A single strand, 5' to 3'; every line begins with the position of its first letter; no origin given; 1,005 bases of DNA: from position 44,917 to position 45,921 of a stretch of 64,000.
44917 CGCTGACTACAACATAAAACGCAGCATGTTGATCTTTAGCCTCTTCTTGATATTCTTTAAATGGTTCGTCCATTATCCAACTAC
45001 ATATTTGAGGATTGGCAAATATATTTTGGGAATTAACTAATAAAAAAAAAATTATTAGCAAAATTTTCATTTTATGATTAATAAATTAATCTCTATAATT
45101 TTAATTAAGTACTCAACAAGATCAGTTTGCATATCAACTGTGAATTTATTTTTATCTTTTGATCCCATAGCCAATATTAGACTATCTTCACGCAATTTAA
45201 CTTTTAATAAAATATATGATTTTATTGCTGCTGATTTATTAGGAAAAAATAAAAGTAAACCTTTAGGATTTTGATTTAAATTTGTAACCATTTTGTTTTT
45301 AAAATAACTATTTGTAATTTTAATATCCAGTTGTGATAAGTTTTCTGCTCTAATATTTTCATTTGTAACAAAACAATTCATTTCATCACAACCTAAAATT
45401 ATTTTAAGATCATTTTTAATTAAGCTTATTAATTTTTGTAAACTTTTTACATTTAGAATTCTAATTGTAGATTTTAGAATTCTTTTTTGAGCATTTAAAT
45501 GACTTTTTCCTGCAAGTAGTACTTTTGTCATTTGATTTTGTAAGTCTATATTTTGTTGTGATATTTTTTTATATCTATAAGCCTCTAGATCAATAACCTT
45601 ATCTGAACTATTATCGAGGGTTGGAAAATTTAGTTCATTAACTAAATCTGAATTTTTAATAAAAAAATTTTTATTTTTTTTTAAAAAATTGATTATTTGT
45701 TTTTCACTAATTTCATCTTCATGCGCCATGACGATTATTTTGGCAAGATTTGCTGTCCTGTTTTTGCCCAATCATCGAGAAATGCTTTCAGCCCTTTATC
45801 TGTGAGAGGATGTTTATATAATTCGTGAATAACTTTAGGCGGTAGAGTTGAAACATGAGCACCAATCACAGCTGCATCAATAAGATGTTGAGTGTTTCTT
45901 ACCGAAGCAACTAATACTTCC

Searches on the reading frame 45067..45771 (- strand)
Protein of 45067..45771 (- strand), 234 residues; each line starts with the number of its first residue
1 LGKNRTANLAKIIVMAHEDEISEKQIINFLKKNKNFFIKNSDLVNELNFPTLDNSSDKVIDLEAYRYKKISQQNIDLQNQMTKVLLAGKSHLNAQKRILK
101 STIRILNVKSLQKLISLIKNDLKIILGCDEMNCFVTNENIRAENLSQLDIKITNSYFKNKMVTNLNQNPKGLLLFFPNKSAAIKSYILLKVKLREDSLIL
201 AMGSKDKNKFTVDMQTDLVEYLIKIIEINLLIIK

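Call 18: search_protein_families(library=ncbifam, proteins=[window:45067-45771:-], max_evalue=0.00001)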
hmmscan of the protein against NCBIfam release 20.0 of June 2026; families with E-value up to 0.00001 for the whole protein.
window:45067-45771:- (234 aa): 1 family
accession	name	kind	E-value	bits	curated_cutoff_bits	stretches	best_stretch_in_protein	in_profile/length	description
NF008203.0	PRK10963.1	equivalog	1.3e-08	34.5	254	1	17-229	10-226/234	hypothetical protein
